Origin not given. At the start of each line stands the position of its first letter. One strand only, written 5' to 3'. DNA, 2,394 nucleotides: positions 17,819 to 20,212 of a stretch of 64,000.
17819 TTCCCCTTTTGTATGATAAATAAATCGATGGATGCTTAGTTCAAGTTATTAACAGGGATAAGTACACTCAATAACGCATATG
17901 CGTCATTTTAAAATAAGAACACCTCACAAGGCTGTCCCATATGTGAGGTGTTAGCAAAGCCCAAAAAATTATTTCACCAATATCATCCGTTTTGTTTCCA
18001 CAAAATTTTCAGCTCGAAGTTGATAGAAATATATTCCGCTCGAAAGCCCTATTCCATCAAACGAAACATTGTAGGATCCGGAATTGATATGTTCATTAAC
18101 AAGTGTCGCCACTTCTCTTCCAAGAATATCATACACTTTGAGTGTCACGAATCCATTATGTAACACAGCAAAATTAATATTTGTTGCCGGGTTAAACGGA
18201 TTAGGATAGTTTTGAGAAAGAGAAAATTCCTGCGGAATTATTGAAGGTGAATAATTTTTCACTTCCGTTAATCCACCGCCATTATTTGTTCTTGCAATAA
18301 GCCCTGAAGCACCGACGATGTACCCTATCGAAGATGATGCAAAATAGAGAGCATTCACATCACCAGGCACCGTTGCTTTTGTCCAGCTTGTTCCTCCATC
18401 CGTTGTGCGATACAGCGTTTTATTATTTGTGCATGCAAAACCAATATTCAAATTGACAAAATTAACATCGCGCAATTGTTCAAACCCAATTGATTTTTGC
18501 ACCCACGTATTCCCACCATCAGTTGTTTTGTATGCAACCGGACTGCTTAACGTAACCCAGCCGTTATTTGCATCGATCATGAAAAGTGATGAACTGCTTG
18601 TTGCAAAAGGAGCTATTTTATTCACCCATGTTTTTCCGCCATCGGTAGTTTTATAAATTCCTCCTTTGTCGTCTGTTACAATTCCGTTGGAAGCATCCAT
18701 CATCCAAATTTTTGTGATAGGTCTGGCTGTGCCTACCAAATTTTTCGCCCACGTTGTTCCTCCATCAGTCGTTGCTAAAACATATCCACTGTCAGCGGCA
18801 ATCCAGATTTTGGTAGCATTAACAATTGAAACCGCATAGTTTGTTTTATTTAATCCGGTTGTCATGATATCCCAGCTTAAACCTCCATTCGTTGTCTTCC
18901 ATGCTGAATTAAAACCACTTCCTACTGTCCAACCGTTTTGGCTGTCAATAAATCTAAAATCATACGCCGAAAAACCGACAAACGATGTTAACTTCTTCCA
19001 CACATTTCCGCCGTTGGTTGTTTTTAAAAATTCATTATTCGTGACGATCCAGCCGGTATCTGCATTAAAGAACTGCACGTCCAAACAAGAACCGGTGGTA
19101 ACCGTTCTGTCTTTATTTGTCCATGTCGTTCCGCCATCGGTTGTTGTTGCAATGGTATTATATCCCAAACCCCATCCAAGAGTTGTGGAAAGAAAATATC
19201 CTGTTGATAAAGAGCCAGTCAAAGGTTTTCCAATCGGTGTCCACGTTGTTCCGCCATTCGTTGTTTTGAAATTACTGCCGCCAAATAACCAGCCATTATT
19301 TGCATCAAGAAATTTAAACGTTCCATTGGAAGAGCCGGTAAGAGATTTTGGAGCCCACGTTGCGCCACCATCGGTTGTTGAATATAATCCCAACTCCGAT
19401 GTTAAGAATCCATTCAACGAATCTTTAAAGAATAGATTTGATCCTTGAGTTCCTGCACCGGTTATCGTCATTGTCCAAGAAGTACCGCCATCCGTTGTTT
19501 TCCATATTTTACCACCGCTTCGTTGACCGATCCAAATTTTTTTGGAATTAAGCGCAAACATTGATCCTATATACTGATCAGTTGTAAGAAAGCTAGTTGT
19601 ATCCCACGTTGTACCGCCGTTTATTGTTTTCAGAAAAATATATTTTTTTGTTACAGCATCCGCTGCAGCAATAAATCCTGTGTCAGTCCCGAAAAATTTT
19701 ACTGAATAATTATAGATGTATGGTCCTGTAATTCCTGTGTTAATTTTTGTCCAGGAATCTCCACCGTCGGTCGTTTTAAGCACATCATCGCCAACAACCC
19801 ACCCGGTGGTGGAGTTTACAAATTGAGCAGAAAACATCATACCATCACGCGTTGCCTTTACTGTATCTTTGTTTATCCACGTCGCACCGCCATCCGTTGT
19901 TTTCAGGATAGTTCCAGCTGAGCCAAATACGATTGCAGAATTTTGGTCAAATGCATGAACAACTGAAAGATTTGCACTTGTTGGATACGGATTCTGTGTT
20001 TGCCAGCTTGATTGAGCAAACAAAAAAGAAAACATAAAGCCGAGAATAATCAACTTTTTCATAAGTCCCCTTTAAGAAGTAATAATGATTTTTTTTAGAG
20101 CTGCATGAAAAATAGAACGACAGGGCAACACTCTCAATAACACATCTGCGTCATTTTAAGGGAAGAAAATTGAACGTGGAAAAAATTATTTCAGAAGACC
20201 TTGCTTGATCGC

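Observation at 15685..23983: Propeller-sensor two-component system directly upstream of tandem paralogous BNR/Asp-box T9SS-secreted beta-propellers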

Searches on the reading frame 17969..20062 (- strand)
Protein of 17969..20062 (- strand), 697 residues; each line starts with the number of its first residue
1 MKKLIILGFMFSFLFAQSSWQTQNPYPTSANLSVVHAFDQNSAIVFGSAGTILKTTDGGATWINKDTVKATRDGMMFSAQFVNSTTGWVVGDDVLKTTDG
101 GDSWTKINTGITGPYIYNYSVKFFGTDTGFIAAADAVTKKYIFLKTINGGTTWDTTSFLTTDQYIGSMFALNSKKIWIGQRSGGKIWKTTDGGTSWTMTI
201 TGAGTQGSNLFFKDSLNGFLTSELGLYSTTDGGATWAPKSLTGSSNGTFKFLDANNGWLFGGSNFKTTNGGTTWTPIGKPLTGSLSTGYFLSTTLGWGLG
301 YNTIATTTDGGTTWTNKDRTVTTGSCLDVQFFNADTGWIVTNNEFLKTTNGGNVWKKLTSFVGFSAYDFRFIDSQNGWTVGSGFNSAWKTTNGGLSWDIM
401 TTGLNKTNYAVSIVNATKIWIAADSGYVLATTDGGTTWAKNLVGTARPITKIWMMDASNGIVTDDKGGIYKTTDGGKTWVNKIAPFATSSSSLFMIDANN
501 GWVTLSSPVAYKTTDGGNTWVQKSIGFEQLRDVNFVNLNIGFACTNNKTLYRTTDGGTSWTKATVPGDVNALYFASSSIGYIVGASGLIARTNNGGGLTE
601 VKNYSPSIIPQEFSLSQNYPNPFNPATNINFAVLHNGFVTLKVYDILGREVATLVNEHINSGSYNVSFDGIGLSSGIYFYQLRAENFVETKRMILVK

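Call 4: search_protein_families(library=pfam, proteins=[window:17969-20062:-], max_evalue=0.01)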
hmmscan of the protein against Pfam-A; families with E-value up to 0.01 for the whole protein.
window:17969-20062:- (697 aa): 4 families
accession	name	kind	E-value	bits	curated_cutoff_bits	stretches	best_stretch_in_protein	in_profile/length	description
PF14870.12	PSII_BNR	-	1.1e-42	146.8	27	6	366-483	20-141/303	Photosynthesis system II assembly factor YCF48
PF15902.12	Sortilin-Vps10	-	3.6e-18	66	33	4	428-520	3-109/446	Sortilin, neurotensin receptor 3,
PF18962.6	Por_Secre_tail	-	1.5e-09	38.4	27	1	619-694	2-74/75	Secretion system C-terminal sorting domain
PF02012.26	BNR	-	7.7e-07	28.6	27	0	470-479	1-10/12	BNR/Asp-box repeat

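Call 5: search_protein_families(library=ncbifam, proteins=[window:17969-20062:-], max_evalue=0.01)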
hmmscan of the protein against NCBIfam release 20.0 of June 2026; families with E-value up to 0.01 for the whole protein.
window:17969-20062:- (697 aa): 5 families
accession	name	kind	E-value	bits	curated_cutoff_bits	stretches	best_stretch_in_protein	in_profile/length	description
NF010237.0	PRK13684.1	equivalog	3.1e-47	161.2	326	6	367-483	49-168/334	photosynthesis system II assembly factor Ycf48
NF045728.1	glycosyl_F510_1955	equivalog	8.7e-19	67.7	175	4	466-575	114-226/246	F510_1955 family glycosylhydrolase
TIGR04183.1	Por_Secre_tail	domain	4.1e-12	45.9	23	1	619-695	2-71/72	T9SS type A sorting domain-containing protein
NF038113.1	T9SSA_dep_M36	equivalog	5.6e-09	34.7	885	1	617-695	794-868/869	T9SS-dependent M36 family metallopeptidase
NF052323.1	T9SSA_dep_M6i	equivalog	3.1e-07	28.8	600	1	617-689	959-1031/1043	T9SS-dependent M6-like inactivated metalloprotease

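Call 14: find_encoding_contigs(protein=window:17969-20062:-, flank=10000, max_places=6)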
Protein window:17969-20062:- (697 aa): no gene with exactly this product is on record in the collection.

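Call 15: find_homologous_proteins(query=window:17969-20062:-, max_evalue=1e-10)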
Query window:17969-20062:- (697 aa): 5606 proteins with E <= 1e-10 among 8000 candidates; the best 120 are listed.
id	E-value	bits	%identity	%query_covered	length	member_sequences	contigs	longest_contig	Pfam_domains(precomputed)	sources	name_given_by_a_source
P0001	0.0e+0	1557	100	100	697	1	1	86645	PF18962.8,PF14870.13,PF02012.27,PF15902.13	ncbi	-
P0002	0.0e+0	1249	79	100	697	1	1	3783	PF18962.8,PF14870.13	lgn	-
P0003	1.8e-255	868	58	100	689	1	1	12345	PF18962.8,PF14870.13,PF02012.27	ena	-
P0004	1.0e-214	733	52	100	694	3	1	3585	PF18962.8,PF14870.13,PF02012.27,PF15902.13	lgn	-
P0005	2.3e-176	606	45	100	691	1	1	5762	PF18962.8,PF14870.13,PF02012.27,PF15902.13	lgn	-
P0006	3.6e-143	497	38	99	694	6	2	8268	PF18962.8,PF14870.13,PF13860.13,PF15902.13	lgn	-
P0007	1.7e-123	432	39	53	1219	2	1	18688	PF18962.8,PF14870.13,PF16656.12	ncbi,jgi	jgi:photosystem II stability/assembly factor-like uncharacterized protein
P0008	1.1e-115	406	32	100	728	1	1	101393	PF18962.8,PF14870.13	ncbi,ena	-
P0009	1.2e-111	392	33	85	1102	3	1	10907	PF14870.13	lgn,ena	-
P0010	3.0e-111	391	33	98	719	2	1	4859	PF18962.8,PF14870.13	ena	-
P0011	5.9e-110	387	32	98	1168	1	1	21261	PF18962.8,PF14870.13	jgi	jgi:photosystem II stability/assembly factor-like uncharacterized protein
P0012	6.5e-110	387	28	100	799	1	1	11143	PF18962.8,PF14870.13,PF15902.13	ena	-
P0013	7.8e-104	367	35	98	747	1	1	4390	PF18962.8,PF14870.13,PF02012.27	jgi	jgi:photosystem II stability/assembly factor-like uncharacterized protein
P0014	1.4e-103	366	34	100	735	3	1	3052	PF18962.8,PF14870.13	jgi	-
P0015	3.5e-102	361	34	100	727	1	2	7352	PF18962.8,PF14870.13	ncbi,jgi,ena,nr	ncbi:MAG TPA: YCF48-related protein [Ignavibacteriaceae bacterium]|nr:YCF48-related protein [Ignavib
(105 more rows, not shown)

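Call 16: find_encoding_contigs(protein=P0003, flank=10000, max_places=3)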
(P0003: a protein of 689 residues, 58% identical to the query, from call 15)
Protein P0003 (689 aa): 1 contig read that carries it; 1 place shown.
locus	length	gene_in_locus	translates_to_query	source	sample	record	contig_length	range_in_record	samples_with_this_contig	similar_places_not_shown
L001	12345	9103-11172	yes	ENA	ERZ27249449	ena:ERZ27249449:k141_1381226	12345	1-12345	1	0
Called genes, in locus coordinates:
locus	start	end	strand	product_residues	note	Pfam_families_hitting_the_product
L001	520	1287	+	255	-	PF00005:ABC_tran, PF13304:AAA_21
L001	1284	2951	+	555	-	-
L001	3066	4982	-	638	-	PF16177:ACAS_N, PF00501:AMP-binding, PF13193:AMP-binding_C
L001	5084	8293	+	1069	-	PF07494:Reg_prop (faint), PF07495:Y_Y_Y, PF07730:HisKA_3, PF13581:HATPase_c_2 (weak), PF02518:HATPase_c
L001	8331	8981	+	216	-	PF00072:Response_reg, PF08281:Sigma70_r4_2 (faint), PF00196:GerE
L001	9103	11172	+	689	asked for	PF02012:BNR (faint), PF14870:PSII_BNR, PF18962:Por_Secre_tail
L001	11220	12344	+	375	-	?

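Call 17: find_encoding_contigs(protein=P0001, flank=10000, max_places=3)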
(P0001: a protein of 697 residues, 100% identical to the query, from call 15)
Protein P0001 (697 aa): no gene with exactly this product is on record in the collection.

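Call 18: find_encoding_contigs(protein=P0005, flank=10000, max_places=3)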
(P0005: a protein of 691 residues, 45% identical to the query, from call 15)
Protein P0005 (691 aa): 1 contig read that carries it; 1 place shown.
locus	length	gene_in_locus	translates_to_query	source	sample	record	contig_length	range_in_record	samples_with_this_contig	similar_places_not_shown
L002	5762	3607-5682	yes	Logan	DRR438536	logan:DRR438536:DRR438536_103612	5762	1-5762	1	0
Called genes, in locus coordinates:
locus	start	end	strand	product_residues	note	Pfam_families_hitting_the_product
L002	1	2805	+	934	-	?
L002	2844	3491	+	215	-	PF00072:Response_reg, PF00196:GerE, PF08281:Sigma70_r4_2 (weak)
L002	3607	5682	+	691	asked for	PF02012:BNR (faint), PF15902:Sortilin-Vps10 (faint), PF14870:PSII_BNR, PF18962:Por_Secre_tail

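Call 19: find_encoding_contigs(protein=P0006, flank=10000, max_places=3)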
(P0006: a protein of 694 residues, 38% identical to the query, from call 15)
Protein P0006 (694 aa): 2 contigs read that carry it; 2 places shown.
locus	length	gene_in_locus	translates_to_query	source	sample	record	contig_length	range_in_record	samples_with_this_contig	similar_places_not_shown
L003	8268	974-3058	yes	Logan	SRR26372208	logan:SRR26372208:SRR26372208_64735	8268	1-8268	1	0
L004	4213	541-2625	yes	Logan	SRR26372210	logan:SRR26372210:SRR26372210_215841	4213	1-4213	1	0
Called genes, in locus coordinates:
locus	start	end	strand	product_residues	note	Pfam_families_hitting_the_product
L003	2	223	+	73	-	?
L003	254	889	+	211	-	PF00072:Response_reg, PF00196:GerE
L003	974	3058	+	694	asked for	PF14870:PSII_BNR (weak), PF15902:Sortilin-Vps10 (faint), PF14870:PSII_BNR, PF13860:FlgD_ig (weak), PF18962:Por_Secre_tail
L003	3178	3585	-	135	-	PF00403:HMA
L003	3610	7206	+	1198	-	PF14870:PSII_BNR (faint), PF13517:FG-GAP_3 (weak), PF01839:FG-GAP (faint), PF13517:FG-GAP_3, PF00069:Pkinase, PF01636:APH (faint), PF07714:PK_Tyr_Ser-Thr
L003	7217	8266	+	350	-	?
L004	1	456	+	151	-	?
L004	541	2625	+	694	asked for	PF14870:PSII_BNR (weak), PF15902:Sortilin-Vps10 (faint), PF14870:PSII_BNR, PF13860:FlgD_ig (weak), PF18962:Por_Secre_tail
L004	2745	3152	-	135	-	PF00403:HMA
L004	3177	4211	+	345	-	?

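Call 20: find_encoding_contigs(protein=P0002, flank=10000, max_places=3)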
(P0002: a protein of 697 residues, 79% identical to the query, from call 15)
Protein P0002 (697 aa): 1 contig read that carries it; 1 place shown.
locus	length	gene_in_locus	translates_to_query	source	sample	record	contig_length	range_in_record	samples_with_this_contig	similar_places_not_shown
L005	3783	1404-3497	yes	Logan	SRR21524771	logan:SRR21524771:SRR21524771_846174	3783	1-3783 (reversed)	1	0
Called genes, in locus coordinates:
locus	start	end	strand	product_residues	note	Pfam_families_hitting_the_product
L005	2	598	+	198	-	?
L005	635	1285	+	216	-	PF00072:Response_reg, PF08281:Sigma70_r4_2 (weak), PF00196:GerE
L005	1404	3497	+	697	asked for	PF14870:PSII_BNR, PF18962:Por_Secre_tail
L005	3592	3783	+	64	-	?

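Call 25: search_solved_structures(query=window:17969-20062:-, max_evalue=0.001)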
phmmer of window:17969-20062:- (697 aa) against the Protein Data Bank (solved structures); distinct sequences matched with E-value up to 0.001: 6.
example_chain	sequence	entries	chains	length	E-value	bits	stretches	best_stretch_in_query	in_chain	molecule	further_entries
5ojp_A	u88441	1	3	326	1.4e-15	60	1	353-571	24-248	Ycf48-like protein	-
2xbg_A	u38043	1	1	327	2.3e-15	59.3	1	353-484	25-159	YCF48-LIKE PROTEIN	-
5oj5_A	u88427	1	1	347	2.5e-15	59.2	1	353-484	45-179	Ycf48-like protein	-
5ojr_A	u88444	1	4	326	2.7e-15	59.1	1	354-483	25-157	Ycf48-like protein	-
8am5_S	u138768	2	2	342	2.5e-14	55.9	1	353-488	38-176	Photosystem II assembly lipoprotein Ycf48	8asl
5oj3_A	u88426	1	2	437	2.4e-09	39.4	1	19-155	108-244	Photosystem II stability/assembly factor HCF136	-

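Call 56: search_solved_structures(query=A3, max_evalue=0.01, show_alignments=0)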
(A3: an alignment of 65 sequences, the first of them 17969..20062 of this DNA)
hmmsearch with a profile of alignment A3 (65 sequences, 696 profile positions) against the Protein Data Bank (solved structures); distinct sequences matched with E-value up to 0.01: 23.
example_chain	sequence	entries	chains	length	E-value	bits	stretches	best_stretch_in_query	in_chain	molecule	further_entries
8am5_S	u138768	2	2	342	2.1e-41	145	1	66-345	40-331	Photosystem II assembly lipoprotein Ycf48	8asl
5ojp_A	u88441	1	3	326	1.8e-39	138.6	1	66-345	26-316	Ycf48-like protein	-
2xbg_A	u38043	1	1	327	4.6e-39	137.2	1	66-345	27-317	YCF48-LIKE PROTEIN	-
5ojr_A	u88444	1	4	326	4.6e-39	137.2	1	66-345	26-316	Ycf48-like protein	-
5oj5_A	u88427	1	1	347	5.7e-39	136.9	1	66-345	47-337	Ycf48-like protein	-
5oj3_A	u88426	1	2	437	4e-28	101.1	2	63-194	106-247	Photosystem II stability/assembly factor HCF136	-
2cn2_A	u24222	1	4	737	1.1e-17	66.6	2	384-561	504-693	BETA-1,4-XYLOGLUCAN HYDROLASE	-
2cn3_A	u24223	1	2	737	1.1e-17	66.6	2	384-561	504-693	BETA-1,4-XYLOGLUCAN HYDROLASE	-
6p2m_A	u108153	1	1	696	2.3e-16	62.2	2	34-251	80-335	Type 3a cellulose-binding domain protein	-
6p2k_A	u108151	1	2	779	1.6e-12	49.5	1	24-561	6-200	Fibronectin type III domain-containing protein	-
5jwz_A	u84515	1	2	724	7.2e-12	47.3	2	240-440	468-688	Cellulose-binding family II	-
5fzp_A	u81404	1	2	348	4.2e-10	41.5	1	135-359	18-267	DISPASE AUTOLYSIS-INDUCING PROTEIN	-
6fhp_A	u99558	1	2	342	4.7e-10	41.3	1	135-359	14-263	Dispase autolysis-inducing protein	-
2ebs_A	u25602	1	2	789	8.5e-09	37.2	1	206-277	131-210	Oligoxyloglucan reducing end-specific cellobiohydrolase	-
1sqj_A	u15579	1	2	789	8.5e-09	37.2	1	206-277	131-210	oligoxyloglucan reducing-end-specific cellobiohydrolase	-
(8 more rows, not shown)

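Call 69: predict_structure(alignment_id=A3)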
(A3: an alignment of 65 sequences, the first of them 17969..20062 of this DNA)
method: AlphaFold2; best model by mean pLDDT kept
length: 697 residues; sequences in the alignment: 65
mean_pLDDT: 87.8   pTM: 0.74
mean pLDDT of the five models: 87.8, 87.6, 86.5, 86.2, 85.9
residues with pLDDT >= 90: 426; 70-90: 213; 50-70: 41; < 50: 17
segments of 3 or more residues with pLDDT < 50: 16-18, 598-610
pLDDT, mean of each block of 10 residues (from residue 1): 77 57 82 93 90 91 73 80 96 93 90 80 95 88 93 86 76 92 86 91 79 94 91 92 81 94 92 90 85 95 90 89 91 93 94 89 93 96 90 95 95 97 97 96 95 97 93 97 74 94 87 93 83 94 89 88 87 92 92 69 37 68 79 88 94 94 89 90 90 84
secondary structure, 60 per line:
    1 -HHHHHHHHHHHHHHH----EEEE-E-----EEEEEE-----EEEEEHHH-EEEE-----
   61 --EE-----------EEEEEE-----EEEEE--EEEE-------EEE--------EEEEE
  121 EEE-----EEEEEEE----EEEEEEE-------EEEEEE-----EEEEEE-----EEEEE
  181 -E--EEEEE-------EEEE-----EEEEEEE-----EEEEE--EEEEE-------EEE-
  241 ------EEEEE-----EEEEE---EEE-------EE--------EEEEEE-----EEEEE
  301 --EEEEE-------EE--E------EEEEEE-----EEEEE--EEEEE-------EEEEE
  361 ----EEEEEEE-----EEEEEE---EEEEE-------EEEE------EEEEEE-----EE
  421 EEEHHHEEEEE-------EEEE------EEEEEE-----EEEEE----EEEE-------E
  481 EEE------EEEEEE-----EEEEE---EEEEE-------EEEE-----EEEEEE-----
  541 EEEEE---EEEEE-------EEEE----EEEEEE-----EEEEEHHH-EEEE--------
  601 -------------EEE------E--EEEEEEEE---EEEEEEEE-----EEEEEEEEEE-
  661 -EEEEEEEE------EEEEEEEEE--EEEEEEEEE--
elements in order (helices of 4 or more, strands of 3 or more residues): H2-16 E21-24 E32-37 E43-47 E52-55 E76-81 E87-91 E94-97 E105-107 E116-123 E129-135 E140-146 E154-159 E165-170 E176-180 E185-189 E197-200 E206-212 E218-222 E225-229 E237-239 E247-251 E257-261 E265-267 E285-290 E296-300 E303-307 E326-331 E337-341 E344-348 E356-360 E365-371 E377-382 E386-390 E398-401 E408-413 E419-423 E427-431 E439-442 E449-454 E460-464 E469-472 E480-483 E490-495 E501-505 E509-513 E521-524 E530-535 E541-545 E549-553 E561-564 E569-574 E580-584 E589-592 E614-616 E626-633 E637-644 E650-659 E662-669 E676-684 E687-695

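Call 73: fold_search(model_id=the predicted structure, library=pdb)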
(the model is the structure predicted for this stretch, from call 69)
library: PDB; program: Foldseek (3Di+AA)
matches with E <= 10: 1867; with E <= 0.001: 1095
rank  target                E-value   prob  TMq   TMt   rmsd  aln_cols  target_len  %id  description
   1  5fkq_A                3.1e-19  1.00  0.56  0.53   7.6       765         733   13  Unraveling the first step of xyloglucan degradation by the soil saprophyte Cellvibrio japonicus through the functional (released 2015-11-04)
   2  5fkq_B                6.6e-19  1.00  0.56  0.54   7.6       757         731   13  Unraveling the first step of xyloglucan degradation by the soil saprophyte Cellvibrio japonicus through the functional (released 2015-11-04)
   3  5fkt_B                6.9e-19  1.00  0.55  0.53   7.5       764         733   13  Unraveling the first step of xyloglucan degradation by the soil saprophyte Cellvibrio japonicus through the functional (released 2015-11-04)
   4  6p2m_A                1.3e-18  1.00  0.56  0.56   7.3       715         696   12  Crystal structure of the Caldicellulosiruptor lactoaceticus GH74 (ClGH74a) enzyme in complex with LLG xyloglucan (released 2019-07-31)
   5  4lgn                  2.9e-18  1.00  0.56  0.53   7.3       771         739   15  The structure of Acidothermus cellulolyticus family 74 glycoside hydrolase (released 2013-12-11)
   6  5fkt_A                3.1e-18  1.00  0.55  0.53   7.7       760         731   13  Unraveling the first step of xyloglucan degradation by the soil saprophyte Cellvibrio japonicus through the functional (released 2015-11-04)
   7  5fkr                  6.8e-18  1.00  0.55  0.53   7.6       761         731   13  Unraveling the first step of xyloglucan degradation by the soil saprophyte Cellvibrio japonicus through the functional a (released 2015-11-25)
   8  2cn3_A                9.0e-18  1.00  0.56  0.54   7.4       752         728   13  Crystal Structures of Clostridium thermocellum Xyloglucanase (released 2006-05-22)
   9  2cn2_A                1.1e-17  1.00  0.55  0.54   7.5       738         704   13  Crystal Structures of Clostridium thermocellum Xyloglucanase (released 2006-05-22)
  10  5jwz_B                1.2e-17  1.00  0.56  0.55   7.0       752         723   14  Structure of a Putative Xyloglucanase from the Cellulolytic Bacteria Streptomyces sp. SirexAA-E (released 2016-06-01)
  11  3ott_A                1.4e-17  1.00  0.34  0.32  23.0       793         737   11  Crystal Structure of the extracellular domain of the putative one component system BT4673 from B. thetaiotaomicron (released 2011-08-10)
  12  3va6_B                1.4e-17  1.00  0.33  0.31  23.1       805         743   11  Crystal Structure of the extracellular domain of the putative hybrid two component system BT4673 from B. thetaiotaomic (released 2012-06-13)
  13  5jwz_A                1.6e-17  1.00  0.54  0.52   8.3       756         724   13  Structure of a Putative Xyloglucanase from the Cellulolytic Bacteria Streptomyces sp. SirexAA-E (released 2016-06-01)
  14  4a2m_C                5.4e-17  1.00  0.31  0.29  19.5       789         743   10  Structure of the periplasmic domain of the heparin and heparan sulphate sensing hybrid two component system BT4663 in  (released 2012-05-02)
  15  6p2o_A                6.5e-17  1.00  0.56  0.54   7.0       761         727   13  Crystal structure of Streptomyces rapamycinicus GH74 in complex with xyloglucan fragments XLLG and XXXG (released 2019-07-31)
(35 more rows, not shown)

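Call 89: search_protein_families(library=pfam, proteins=[L001:11220-12344:+], max_evalue=0.001)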
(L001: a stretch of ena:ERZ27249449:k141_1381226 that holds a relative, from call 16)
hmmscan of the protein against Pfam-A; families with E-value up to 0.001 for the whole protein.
L001:11220-12344:+ (375 aa): 2 families
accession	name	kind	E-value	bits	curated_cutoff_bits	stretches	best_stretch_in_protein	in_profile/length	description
PF15902.12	Sortilin-Vps10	-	6.3e-09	35.6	33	1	181-337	28-186/446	Sortilin, neurotensin receptor 3,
PF19755.4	DUF6242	-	6.2e-07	29.9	29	0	55-122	150-217/217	Domain of unknown function (DUF6242)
